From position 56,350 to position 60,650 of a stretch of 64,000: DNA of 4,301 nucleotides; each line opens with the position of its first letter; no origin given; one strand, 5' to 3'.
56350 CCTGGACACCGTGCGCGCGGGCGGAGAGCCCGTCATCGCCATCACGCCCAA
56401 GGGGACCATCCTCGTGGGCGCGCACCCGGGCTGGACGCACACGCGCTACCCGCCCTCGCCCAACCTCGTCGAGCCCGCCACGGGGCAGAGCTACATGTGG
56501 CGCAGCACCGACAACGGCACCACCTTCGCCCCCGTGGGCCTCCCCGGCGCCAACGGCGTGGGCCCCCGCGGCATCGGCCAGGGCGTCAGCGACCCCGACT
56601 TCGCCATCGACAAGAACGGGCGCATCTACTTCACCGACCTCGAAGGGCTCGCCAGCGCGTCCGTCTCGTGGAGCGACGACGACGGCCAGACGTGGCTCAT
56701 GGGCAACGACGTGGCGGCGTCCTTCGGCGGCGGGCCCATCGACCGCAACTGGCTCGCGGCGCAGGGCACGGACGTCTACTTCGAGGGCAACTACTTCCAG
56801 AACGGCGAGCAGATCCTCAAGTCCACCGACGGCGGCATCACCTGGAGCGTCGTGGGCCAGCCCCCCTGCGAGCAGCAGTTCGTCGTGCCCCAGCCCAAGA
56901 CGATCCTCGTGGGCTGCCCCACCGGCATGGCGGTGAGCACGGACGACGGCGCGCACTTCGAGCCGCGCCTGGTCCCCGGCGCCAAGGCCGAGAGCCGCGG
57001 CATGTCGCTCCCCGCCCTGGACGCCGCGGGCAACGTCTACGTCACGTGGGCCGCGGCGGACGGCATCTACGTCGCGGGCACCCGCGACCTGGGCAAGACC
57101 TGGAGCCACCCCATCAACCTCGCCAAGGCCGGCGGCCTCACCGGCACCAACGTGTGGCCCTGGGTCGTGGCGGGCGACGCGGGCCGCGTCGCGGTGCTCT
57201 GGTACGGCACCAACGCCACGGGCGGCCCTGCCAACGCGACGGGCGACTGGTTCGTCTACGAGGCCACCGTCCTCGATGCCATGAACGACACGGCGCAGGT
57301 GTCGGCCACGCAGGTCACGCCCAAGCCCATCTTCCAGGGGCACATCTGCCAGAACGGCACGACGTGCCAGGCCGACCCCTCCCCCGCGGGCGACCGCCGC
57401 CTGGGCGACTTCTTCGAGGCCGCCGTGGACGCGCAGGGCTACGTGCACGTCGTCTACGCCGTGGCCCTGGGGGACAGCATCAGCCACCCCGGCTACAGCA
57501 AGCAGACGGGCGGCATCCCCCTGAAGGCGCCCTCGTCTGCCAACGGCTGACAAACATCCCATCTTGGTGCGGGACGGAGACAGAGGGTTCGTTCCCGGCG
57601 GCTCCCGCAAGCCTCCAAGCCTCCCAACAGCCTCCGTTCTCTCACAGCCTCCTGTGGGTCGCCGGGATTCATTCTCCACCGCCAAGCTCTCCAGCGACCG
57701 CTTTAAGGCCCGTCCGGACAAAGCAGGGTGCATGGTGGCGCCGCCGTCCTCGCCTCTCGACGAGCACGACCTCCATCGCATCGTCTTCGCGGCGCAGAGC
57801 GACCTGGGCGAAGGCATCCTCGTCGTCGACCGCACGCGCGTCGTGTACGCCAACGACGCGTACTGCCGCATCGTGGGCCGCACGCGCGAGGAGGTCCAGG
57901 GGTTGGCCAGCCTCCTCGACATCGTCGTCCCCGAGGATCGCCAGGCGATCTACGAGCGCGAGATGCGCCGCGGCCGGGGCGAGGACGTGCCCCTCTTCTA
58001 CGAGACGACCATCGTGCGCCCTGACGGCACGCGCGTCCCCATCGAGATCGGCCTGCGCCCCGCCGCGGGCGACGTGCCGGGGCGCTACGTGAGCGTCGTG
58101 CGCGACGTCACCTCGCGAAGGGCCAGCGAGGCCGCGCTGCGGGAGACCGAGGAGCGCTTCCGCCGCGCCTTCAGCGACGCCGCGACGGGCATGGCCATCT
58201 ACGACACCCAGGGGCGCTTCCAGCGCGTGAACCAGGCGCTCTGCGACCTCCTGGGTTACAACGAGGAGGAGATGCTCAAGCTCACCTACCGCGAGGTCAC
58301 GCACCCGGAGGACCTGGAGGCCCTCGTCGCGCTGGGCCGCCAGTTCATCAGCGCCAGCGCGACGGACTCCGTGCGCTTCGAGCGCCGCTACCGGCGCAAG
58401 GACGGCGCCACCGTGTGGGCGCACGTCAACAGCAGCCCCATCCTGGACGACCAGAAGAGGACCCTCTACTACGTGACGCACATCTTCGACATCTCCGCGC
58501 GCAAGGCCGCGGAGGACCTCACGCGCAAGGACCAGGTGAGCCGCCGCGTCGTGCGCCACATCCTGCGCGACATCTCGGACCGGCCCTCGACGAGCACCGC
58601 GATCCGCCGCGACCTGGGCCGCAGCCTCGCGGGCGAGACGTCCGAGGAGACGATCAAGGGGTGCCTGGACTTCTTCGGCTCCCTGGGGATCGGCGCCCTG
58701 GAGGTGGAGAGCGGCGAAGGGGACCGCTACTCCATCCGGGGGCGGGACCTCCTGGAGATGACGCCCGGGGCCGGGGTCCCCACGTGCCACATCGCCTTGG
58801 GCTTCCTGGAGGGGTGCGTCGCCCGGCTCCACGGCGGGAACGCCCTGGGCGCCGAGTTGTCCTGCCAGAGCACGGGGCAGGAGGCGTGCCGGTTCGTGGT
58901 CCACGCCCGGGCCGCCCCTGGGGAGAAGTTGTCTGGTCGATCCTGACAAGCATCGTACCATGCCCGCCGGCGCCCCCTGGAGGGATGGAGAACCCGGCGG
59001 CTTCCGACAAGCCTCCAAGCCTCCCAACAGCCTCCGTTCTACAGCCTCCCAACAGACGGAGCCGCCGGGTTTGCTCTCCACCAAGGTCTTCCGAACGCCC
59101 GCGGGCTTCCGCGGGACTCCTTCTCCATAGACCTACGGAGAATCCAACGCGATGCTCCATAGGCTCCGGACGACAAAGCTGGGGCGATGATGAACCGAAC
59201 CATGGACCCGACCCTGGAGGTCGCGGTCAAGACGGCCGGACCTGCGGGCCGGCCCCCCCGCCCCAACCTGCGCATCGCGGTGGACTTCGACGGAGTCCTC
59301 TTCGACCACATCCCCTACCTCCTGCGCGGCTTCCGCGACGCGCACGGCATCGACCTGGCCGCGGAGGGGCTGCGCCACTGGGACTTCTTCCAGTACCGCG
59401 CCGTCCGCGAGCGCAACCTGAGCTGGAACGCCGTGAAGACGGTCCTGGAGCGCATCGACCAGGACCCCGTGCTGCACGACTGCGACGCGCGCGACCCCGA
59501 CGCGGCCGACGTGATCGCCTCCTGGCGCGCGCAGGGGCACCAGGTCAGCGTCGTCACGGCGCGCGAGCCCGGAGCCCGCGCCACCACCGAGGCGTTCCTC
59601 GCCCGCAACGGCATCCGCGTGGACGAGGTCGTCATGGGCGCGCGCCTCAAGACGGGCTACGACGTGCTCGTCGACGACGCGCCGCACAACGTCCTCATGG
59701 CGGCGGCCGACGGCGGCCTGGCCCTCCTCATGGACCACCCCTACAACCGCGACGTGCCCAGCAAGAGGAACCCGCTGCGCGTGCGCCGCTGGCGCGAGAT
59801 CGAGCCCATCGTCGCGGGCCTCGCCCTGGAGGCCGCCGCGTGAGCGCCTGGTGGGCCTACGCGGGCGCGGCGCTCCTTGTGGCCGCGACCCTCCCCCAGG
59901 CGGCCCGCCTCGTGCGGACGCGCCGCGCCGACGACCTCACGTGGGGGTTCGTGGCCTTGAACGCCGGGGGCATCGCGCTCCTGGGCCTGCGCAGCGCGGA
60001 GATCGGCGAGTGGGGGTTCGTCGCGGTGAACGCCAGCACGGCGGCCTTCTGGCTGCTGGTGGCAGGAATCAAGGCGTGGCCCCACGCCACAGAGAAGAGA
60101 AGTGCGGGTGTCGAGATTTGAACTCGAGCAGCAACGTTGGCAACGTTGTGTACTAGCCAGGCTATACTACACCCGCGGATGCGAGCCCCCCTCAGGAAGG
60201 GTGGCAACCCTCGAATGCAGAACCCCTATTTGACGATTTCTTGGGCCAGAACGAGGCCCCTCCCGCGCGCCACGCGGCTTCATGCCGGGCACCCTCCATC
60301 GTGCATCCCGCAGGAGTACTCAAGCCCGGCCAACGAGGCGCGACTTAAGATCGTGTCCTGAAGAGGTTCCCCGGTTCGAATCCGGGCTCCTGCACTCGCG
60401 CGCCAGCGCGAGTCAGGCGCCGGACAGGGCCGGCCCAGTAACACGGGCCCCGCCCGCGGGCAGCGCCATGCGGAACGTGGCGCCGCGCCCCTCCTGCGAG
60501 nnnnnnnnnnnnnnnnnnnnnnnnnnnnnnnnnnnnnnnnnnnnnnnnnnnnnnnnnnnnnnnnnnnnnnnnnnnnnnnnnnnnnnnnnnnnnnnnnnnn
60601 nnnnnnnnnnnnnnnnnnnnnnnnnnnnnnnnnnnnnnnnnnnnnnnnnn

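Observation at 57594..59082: Pair of about 90-nt CCTCC-rich structured repeats exactly 1400 nt apart, bracketing the PAS-PAS-V4R gene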

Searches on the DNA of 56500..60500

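Call 6: search_rna_families(source=window, start=56500, end=60500, threshold=evalue, max_evalue=1)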
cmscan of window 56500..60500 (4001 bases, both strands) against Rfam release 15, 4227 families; matches with E-value up to 1: 1.
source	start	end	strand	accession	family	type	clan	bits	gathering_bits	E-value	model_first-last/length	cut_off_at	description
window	60103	60176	-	RF00005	tRNA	Gene; tRNA;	CL00001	61.4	29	4.7e-12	1-71/71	no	tRNA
